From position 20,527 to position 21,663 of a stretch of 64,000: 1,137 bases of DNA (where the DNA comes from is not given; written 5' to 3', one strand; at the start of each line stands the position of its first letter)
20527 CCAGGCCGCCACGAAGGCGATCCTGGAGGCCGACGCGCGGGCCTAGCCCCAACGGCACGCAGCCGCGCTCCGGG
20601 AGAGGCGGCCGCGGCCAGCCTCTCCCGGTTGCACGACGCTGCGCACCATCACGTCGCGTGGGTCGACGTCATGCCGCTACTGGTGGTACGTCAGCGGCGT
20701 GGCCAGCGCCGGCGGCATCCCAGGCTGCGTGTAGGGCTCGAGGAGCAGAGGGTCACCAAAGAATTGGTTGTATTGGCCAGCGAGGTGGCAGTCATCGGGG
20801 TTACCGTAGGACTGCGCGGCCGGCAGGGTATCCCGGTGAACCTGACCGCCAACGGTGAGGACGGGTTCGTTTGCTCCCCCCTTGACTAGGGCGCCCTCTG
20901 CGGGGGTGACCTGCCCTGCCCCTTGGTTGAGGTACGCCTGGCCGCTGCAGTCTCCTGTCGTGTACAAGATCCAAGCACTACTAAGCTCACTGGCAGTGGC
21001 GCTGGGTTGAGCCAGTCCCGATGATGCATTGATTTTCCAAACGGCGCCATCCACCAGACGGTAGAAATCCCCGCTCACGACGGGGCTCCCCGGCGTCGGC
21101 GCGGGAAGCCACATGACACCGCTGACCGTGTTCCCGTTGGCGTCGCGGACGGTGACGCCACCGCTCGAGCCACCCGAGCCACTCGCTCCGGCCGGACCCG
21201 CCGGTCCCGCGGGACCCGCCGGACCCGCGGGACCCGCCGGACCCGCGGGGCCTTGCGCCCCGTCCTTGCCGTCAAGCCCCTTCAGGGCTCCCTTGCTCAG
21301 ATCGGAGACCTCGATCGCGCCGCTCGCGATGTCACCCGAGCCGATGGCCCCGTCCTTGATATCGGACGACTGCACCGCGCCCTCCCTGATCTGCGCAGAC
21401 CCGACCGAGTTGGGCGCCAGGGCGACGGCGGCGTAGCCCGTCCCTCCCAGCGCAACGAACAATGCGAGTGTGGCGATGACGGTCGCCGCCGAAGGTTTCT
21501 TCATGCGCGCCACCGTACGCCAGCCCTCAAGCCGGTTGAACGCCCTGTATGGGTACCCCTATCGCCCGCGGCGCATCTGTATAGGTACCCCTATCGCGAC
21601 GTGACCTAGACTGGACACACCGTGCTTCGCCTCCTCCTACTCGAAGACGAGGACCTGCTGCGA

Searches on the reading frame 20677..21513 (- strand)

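Call 14: search_protein_families(library=pfam, proteins=[window:20677-21513:-], max_evalue=0.01)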
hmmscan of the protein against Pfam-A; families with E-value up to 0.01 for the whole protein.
window:20677-21513:- (278 aa): 1 family
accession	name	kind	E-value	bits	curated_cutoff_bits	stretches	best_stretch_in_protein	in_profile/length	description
PF01391.23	Collagen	-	2.8e-05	24.2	27.2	1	79-118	13-52/60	Collagen triple helix repeat (20 copies)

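Call 35: search_protein_families(library=ncbifam, proteins=[window:20677-21513:-], max_evalue=0.01)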
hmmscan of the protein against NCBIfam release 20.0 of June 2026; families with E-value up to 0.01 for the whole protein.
window:20677-21513:- (278 aa): 3 families
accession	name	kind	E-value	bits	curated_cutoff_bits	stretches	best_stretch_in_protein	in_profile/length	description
NF038329.2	gly_rich_SclB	equivalog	2.9e-05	23.2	325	1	78-119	158-199/442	LPXTG-anchored collagen-like adhesin Scl2/SclB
NF038330.1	adhesin_SclA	exception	5.2e-05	23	400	1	70-127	105-162/405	LPXTG-anchored collagen-like adhesin Scl1/SclA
NF046116.1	adhesin_Lcl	equivalog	0.0016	17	500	1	78-118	110-150/431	collagen-like adhesin Lcl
